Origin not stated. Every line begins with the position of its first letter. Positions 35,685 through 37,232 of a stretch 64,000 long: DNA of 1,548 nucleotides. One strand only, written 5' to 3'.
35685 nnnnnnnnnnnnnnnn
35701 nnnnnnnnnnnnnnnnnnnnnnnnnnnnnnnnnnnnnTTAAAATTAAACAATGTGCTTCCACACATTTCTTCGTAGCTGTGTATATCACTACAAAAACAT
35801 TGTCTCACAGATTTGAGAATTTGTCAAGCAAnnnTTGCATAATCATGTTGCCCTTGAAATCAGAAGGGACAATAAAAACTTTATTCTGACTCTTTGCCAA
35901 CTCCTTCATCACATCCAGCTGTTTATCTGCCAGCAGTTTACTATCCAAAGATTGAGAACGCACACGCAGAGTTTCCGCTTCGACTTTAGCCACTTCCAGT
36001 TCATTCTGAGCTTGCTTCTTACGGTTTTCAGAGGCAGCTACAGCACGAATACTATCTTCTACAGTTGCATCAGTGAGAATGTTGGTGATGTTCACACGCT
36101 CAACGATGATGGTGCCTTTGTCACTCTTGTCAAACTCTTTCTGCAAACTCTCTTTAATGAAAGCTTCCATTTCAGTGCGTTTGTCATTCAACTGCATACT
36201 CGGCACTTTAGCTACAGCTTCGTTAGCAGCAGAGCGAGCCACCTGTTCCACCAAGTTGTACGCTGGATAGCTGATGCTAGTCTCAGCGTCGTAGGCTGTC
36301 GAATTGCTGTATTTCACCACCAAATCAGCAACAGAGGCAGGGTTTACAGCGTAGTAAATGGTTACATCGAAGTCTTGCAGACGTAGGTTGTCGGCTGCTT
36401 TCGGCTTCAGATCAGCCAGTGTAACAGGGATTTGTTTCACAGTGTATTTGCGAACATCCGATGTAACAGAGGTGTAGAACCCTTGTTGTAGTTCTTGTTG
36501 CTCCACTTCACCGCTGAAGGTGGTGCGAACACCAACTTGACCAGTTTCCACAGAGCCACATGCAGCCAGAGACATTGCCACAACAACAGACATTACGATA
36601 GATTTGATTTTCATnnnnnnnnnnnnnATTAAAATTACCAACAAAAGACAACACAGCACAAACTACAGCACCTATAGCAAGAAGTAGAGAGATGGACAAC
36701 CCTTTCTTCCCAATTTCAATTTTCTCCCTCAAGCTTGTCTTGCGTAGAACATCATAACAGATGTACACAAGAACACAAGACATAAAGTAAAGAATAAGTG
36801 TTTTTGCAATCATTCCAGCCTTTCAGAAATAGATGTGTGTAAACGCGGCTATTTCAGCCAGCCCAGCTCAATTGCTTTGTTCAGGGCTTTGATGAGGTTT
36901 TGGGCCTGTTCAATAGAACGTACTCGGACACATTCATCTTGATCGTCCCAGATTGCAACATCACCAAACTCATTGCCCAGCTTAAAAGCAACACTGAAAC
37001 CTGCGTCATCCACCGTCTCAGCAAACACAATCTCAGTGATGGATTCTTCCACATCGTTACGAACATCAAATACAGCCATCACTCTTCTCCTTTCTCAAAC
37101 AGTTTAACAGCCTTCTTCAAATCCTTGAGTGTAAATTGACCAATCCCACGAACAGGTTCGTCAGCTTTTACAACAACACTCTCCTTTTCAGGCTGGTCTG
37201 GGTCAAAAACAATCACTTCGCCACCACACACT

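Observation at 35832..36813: Phage-encoded NfeD-like small membrane protein plus SPFH/Band-7 lipoprotein pair in the early region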

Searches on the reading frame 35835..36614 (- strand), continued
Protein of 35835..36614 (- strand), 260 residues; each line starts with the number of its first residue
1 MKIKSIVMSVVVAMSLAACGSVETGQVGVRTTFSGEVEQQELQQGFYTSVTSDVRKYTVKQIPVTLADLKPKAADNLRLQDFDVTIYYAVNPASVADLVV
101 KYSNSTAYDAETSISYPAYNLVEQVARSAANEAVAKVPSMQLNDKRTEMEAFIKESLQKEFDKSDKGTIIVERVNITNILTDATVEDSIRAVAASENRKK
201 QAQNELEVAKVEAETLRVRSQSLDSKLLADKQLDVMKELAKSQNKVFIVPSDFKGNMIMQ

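Call 71: find_encoding_contigs(protein=P0009, flank=4000, max_places=1)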
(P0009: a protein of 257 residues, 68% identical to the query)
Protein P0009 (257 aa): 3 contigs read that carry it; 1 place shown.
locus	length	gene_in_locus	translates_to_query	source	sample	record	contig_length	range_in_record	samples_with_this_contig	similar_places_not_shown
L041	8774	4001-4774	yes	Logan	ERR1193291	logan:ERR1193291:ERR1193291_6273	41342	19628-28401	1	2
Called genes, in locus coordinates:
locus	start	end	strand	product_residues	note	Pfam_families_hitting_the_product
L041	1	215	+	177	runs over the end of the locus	PF13392:HNH_3 (weak)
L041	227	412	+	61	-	-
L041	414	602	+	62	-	-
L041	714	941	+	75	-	-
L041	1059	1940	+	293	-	-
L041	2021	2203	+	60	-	-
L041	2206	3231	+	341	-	-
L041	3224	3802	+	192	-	-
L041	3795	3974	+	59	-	-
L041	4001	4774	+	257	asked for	PF01145:Band_7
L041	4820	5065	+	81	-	-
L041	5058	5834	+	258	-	PF00149:Metallophos (weak)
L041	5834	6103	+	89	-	-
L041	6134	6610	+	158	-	-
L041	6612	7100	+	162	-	-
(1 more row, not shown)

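Call 72: find_encoding_contigs(protein=P0013, flank=4000, max_places=1)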
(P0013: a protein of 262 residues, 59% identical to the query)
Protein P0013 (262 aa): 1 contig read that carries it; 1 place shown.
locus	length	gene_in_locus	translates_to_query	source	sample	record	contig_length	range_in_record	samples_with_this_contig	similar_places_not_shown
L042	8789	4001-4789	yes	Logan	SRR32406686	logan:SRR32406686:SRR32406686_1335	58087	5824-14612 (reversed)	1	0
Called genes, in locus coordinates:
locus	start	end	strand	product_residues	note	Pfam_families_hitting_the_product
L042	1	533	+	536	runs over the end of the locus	PF18127:NAMPT_N (weak), PF04095:NAPRTase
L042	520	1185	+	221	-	-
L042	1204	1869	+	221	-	-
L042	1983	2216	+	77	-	-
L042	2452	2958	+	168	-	PF06941:NT5C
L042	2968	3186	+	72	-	-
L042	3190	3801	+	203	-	PF04352:ProQ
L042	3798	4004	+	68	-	-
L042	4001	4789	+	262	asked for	PF01145:Band_7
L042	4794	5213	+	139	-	-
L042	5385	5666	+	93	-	-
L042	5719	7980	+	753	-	PF13671:AAA_33, PF00149:Metallophos, PF09511:RNA_lig_T4_1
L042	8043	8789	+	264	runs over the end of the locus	PF10127:RlaP, PF18765:Polbeta (weak)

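Call 73: find_encoding_contigs(protein=P0017, flank=4000, max_places=1)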
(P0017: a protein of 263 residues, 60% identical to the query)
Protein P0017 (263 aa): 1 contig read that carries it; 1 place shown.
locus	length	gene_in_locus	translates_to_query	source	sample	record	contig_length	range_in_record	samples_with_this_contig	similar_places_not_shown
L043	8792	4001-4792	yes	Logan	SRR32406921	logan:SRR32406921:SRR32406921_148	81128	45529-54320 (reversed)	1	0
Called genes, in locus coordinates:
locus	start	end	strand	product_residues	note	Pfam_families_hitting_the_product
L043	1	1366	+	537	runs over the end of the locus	PF18127:NAMPT_N (faint), PF04095:NAPRTase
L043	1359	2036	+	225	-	-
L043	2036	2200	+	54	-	-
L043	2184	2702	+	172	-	-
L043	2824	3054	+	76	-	-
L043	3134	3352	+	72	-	PF25708:Phage_T7_Gp5_9 (weak)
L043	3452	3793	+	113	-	-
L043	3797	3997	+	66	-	-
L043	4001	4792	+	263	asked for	PF01145:Band_7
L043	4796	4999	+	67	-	-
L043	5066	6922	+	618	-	PF00690:Cation_ATPase_N, PF00122:E1-E2_ATPase, PF00702:Hydrolase, PF13246:Cation_ATPase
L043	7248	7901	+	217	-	-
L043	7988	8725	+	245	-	PF00689:Cation_ATPase_C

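Call 74: find_encoding_contigs(protein=P0035, flank=4000, max_places=1)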
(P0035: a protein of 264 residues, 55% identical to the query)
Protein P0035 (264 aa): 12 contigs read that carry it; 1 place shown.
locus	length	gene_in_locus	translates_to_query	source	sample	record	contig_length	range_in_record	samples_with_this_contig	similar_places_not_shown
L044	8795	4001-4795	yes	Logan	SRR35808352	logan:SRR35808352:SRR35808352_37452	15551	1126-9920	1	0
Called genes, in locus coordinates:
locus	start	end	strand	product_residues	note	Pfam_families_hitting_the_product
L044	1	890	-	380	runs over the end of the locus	PF00712:DNA_pol3_beta, PF02767:DNA_pol3_beta_2, PF02768:DNA_pol3_beta_3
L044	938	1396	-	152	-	-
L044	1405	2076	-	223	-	-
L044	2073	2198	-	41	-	-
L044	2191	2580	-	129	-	-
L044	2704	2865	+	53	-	-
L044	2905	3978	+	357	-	PF02342:TerD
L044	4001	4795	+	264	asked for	PF01145:Band_7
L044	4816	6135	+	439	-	PF03741:TerC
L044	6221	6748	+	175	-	-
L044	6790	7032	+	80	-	-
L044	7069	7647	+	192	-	PF02342:TerD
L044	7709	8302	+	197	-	PF02342:TerD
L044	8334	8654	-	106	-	-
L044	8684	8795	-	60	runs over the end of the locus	-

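Call 75: find_encoding_contigs(protein=P0010, flank=4000, max_places=1)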
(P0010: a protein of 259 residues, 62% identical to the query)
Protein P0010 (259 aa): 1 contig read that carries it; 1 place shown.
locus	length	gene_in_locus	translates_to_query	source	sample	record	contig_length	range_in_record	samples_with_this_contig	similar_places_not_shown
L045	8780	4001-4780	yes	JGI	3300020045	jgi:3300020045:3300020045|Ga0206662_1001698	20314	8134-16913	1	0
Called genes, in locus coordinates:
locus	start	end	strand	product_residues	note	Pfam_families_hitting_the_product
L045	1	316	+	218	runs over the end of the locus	-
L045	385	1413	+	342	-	PF19905:DUF6378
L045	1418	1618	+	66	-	-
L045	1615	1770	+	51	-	-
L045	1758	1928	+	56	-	-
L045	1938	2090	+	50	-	-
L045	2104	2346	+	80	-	-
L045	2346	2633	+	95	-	-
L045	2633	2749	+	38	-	-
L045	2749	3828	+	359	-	PF02511:Thy1 (faint)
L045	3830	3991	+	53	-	-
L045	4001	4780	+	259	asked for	PF01145:Band_7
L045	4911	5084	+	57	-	-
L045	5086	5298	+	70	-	-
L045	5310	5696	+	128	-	PF03013:Pyr_excise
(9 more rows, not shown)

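Call 94: search_dna_similar(query=window:35835-36614:-, collection=plasmids, mode=protein, max_rows=15)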
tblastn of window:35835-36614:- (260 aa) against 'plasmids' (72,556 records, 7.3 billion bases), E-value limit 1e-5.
Records with a match: 27; places in all: 27; records where one place covers at least 80% of the query: 27.
Best place of each record, by identity: <60% 27.
By first word of the organism name: Acinetobacter 27.
By predicted mobility (MOB-suite, as given by PLSDB): non-mobilizable 27.
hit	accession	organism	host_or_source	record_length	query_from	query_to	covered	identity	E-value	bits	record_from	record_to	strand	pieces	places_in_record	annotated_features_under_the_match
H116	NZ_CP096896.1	Acinetobacter baumannii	Homo sapiens,respiratory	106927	14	252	92%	30.6%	8e-25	110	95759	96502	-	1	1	SPFH domain-containing protein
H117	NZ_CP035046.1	Acinetobacter baumannii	Homo sapiens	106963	14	252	92%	30.6%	8e-25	110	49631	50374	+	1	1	SPFH domain-containing protein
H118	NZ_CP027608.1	Acinetobacter baumannii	-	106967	14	252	92%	30.6%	8e-25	110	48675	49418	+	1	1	SPFH domain-containing protein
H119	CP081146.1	Acinetobacter baumannii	Homo sapiens,respiratory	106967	14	252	92%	30.6%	8e-25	110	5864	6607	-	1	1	hypothetical protein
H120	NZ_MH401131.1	Acinetobacter baumannii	-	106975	14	252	92%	30.6%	8e-25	110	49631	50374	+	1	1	SPFH domain-containing protein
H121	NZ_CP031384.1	Acinetobacter baumannii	Homo sapiens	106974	14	252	92%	30.6%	8e-25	110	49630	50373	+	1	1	SPFH domain-containing protein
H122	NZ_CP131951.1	Acinetobacter baumannii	Homo sapiens,Wound/Abscess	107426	14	252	92%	30.6%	8e-25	110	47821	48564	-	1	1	SPFH domain-containing protein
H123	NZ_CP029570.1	Acinetobacter baumannii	Homo sapiens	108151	14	252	92%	30.6%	8e-25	110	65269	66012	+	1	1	SPFH domain-containing protein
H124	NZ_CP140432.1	Acinetobacter baumannii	Homo sapiens,Wound/Abscess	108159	14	252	92%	30.6%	8e-25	110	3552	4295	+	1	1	SPFH domain-containing protein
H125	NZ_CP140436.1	Acinetobacter baumannii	Homo sapiens,urine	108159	14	252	92%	30.6%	8e-25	110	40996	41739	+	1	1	SPFH domain-containing protein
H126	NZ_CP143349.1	Acinetobacter baumannii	-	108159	14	252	92%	30.6%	8e-25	110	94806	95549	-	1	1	SPFH domain-containing protein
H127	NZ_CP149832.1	Acinetobacter baumannii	-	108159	14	252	92%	30.6%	8e-25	110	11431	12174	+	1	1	SPFH domain-containing protein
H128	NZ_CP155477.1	Acinetobacter baumannii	Homo sapiens,skin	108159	14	252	92%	30.6%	8e-25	110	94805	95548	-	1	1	SPFH domain-containing protein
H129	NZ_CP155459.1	Acinetobacter baumannii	Homo sapiens,Wound/Abscess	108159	14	252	92%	30.6%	8e-25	110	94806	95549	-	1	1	SPFH domain-containing protein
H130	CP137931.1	Acinetobacter baumannii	Homo sapiens,Tissue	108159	14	252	92%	30.6%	8e-25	110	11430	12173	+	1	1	SPFH domain-containing protein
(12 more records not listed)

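Call 95: get_annotated_region(hit=H117, flank=2500)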
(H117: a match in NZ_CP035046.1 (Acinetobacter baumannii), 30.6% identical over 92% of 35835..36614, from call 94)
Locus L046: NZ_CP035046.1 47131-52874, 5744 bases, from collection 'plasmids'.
description: Acinetobacter baumannii strain ABUH793 plasmid p107.0Kbp, complete sequence
organism: Acinetobacter baumannii (NCBI taxid 470)
taxonomy: Bacteria; Pseudomonadota; Gammaproteobacteria; Moraxellales; Moraxellaceae; Acinetobacter; Acinetobacter baumannii
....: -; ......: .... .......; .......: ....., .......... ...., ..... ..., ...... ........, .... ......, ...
typing (MOB-suite, as given by PLSDB): non-mobilizable
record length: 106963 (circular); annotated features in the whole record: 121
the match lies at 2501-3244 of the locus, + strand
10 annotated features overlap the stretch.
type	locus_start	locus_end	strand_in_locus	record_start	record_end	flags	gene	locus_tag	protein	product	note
CDS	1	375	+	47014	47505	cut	-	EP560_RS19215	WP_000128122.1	hypothetical protein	-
CDS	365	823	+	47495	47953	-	-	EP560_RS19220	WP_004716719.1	hypothetical protein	-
CDS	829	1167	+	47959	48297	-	-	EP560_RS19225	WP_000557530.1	hypothetical protein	-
CDS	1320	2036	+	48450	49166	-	-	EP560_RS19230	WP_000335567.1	hypothetical protein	-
CDS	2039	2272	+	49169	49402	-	-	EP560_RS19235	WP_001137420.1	hypothetical protein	-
CDS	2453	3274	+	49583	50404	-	-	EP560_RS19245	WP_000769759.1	SPFH domain-containing protein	-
CDS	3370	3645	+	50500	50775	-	-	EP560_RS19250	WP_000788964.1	hypothetical protein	-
CDS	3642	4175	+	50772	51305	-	-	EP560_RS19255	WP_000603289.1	3'-5' exonuclease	-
CDS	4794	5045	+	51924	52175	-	-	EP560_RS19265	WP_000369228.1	hypothetical protein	-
CDS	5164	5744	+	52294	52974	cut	-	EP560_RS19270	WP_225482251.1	hypothetical protein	-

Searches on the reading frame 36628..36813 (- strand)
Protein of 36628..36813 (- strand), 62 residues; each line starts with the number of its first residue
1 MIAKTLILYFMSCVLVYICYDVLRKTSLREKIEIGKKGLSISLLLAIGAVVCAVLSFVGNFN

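Call 4: search_protein_families(library=pfam, proteins=[window:36628-36813:-], max_evalue=1)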
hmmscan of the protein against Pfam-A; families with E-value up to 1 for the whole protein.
window:36628-36813:- (62 aa): 1 family
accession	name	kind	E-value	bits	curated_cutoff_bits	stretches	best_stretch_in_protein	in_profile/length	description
PF02797.21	Chal_sti_synt_C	-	0.16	12.4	27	1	11-50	100-139/151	Chalcone and stilbene synthases, C-terminal domain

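Call 5: search_protein_families(library=phrogs, proteins=[window:36628-36813:-], max_evalue=1)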
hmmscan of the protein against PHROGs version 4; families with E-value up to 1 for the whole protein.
window:36628-36813:- (62 aa): 3 families
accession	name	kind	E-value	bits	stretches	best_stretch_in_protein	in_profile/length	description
phrog_37133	-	unknown function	0.014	16.6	1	26-58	46-76/79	-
phrog_3996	-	moron, auxiliary metabolic gene and host takeover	0.58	10.8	1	25-55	77-107/152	membrane protein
phrog_29616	-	unknown function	0.95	10.4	1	4-25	34-55/70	-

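Call 7: search_protein_families(library=ncbifam, proteins=[window:36628-36813:-], max_evalue=1)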
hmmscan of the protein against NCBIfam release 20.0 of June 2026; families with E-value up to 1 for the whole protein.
window:36628-36813:- (62 aa): 2 families
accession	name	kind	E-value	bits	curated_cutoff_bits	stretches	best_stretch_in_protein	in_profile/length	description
NF041429.1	EexR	subfamily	0.042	14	200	1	2-59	38-96/142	EexR/EexS family entry exclusion protein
NF041501.1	cola_mem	domain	0.049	12.6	150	1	8-61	104-156/312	FGLLP motif-containing membrane protein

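Call 8: search_protein_families(library=padloc, proteins=[window:36628-36813:-], max_evalue=1)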
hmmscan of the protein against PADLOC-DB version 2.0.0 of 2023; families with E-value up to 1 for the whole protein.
window:36628-36813:- (62 aa): 0 families

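Call 10: search_dna_similar(query=window:36628-36813:-, collection=phages, mode=protein, max_rows=30, max_evalue=1)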
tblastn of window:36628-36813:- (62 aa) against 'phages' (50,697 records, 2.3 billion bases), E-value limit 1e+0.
No match.

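Call 16: find_homologous_proteins(query=window:36628-36813:-, max_evalue=0.1)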
Query window:36628-36813:- (62 aa): 6 proteins with E <= 0.1 among 6 candidates.
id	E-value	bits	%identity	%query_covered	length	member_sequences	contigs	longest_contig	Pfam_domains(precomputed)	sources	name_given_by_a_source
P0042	6.9e-28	112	92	100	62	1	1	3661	-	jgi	jgi:amino acid transporter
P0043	8.8e-28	112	90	100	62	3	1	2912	-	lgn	-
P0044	5.0e-26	107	85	100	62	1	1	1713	-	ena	-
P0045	5.2e-23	97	81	100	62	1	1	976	-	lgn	-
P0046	3.6e-21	92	76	100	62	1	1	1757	-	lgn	-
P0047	4.8e-12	63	76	73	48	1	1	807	-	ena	-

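Call 64: search_protein_families(library=pfam, alignment_id=A3, max_evalue=10)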
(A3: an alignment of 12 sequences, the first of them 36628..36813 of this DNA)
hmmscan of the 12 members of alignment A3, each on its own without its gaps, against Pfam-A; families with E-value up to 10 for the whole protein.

A. member 1, window:36628-36813:- (62 aa): 1 family
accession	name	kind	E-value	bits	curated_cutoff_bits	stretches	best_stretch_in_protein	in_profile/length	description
PF02797.21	Chal_sti_synt_C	-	0.16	12.4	27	1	11-50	100-139/151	Chalcone and stilbene synthases, C-terminal domain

B. families by the number of members that match (of 12 scanned): 17 families
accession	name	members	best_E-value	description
PF14036.11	YlaH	2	0.0098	YlaH-like protein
PF16949.11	ABC_tran_2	1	0.0043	Putative ATP-binding cassette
PF16083.10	Phage_holin_3_3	1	0.03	LydA holin phage, holin superfamily III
PF16927.11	HisKA_7TM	1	0.03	N-terminal 7TM region of histidine kinase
PF07441.16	BofA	1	0.039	SigmaK-factor processing regulatory protein BofA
PF09622.15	DUF2391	1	0.058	Putative integral membrane protein (DUF2391)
PF22571.1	LiaI-LiaF-TM_PspC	1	0.058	PspC transmembrane region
PF00528.27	BPD_transp_1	1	0.083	Binding-protein-dependent transport system inner membrane component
PF02797.21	Chal_sti_synt_C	1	0.16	Chalcone and stilbene synthases, C-terminal domain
PF19579.4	FtsL_2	1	0.16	Bacteriodetes cell division protein (FtsL-like)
PF11877.13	DUF3397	1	0.17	Protein of unknown function (DUF3397)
PF19942.4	DUF6404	1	0.31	Family of unknown function (DUF6404)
PF00654.25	Voltage_CLC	1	0.78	Voltage gated chloride channel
PF03554.18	Herpes_UL73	1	2.5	UL73 viral envelope glycoprotein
PF11694.13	DUF3290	1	4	Protein of unknown function (DUF3290)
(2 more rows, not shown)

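Call 65: search_solved_structures(query=A3, max_evalue=10)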
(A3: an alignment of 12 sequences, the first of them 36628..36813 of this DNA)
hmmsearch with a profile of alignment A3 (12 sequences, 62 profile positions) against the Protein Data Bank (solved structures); distinct sequences matched with E-value up to 10: 4.
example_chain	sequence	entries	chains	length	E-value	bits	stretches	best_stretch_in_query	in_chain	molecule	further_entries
9jf4_A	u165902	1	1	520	0.66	13.6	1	6-52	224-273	Neuromedin-B receptor,de novo design protein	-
7p1i_B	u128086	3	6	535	0.9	13.1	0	2-19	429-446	mitochondrial sodium/hydrogen exchanger 9B2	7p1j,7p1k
8b9z_Z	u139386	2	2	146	1.3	12.6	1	5-36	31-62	NADH dehydrogenase [ubiquinone] 1 alpha subcomplex subunit 13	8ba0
8esw_AO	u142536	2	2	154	1.5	12.4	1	5-36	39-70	NADH dehydrogenase [ubiquinone] 1 alpha subcomplex subunit 13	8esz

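Call 77: find_homologous_proteins(query=A3, max_evalue=0.01)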
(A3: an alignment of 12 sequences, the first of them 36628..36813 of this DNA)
Query A3 (12 sequences) (62 aa, profile of the alignment): 24 proteins with E <= 0.01 among 2288 candidates.
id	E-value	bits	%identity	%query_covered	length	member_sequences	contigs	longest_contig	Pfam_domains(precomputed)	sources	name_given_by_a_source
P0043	4.3e-21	93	90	100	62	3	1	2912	-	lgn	-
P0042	6.8e-21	92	92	100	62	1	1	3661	-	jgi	jgi:amino acid transporter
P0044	2.4e-20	90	85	100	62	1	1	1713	-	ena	-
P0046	2.8e-20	90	76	100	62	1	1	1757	-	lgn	-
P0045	2.9e-20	90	81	100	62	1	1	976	-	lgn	-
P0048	1.0e-15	75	31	100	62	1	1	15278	-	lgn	-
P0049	4.2e-14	70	-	-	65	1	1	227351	-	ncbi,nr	ncbi:hypothetical protein [Burkholderia phage BCSR5]|nr:hypothetical protein [Burkholderia phage BCS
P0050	6.6e-13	67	-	-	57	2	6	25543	-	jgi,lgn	-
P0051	1.0e-12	66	-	-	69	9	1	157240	-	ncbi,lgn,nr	ncbi:hypothetical protein SeF6a_053 [Salmonella phage SeF6a]|nr:hypothetical protein SeF6a_053 [Salm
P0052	4.0e-12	64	-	-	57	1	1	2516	-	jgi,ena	jgi:hypothetical protein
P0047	1.5e-11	62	76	73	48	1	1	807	-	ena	-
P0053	6.2e-11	60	-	-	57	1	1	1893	-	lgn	-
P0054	1.2e-10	59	-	-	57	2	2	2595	-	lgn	-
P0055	2.0e-10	59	-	-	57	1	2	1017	-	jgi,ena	jgi:hypothetical protein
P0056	2.3e-10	58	-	-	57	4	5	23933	-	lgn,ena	-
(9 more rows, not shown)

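Call 87: search_protein_representatives(alignment_id=A4)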
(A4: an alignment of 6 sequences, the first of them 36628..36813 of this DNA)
Query: 6 sequences, 62 profile positions. Proteins with E-value up to 0.001 (for the whole library): 2; up to 1e-10: 2; up to 1e-30: 1. The best 2 are listed.
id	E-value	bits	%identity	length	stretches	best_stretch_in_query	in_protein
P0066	1.2e-32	128.0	-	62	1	1-62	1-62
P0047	1.2e-21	92.7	-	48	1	1-47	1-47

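Call 98: search_protein_families(library=phrogs, alignment_id=A3, max_evalue=0.01)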
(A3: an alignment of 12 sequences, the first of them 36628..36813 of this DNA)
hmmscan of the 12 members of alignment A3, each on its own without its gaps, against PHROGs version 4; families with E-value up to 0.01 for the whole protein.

A. member 1, window:36628-36813:- (62 aa): 0 families

B. families by the number of members that match (of 12 scanned): 2 families
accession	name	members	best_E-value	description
phrog_11680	-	2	1.2e-46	-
phrog_23919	-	1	0.0071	-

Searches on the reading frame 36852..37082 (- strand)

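Call 13: search_protein_families(library=phrogs, proteins=[window:36852-37082:-], max_evalue=0.001)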
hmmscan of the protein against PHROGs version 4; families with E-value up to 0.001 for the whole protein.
window:36852-37082:- (77 aa): 1 family
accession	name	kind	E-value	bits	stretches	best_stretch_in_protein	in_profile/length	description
phrog_4794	-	unknown function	1.1e-12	49.5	1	6-77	7-81/82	-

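Call 14: search_protein_families(library=pfam, proteins=[window:36852-37082:-], max_evalue=0.001)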
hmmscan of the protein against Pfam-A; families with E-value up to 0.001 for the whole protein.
window:36852-37082:- (77 aa): 0 families
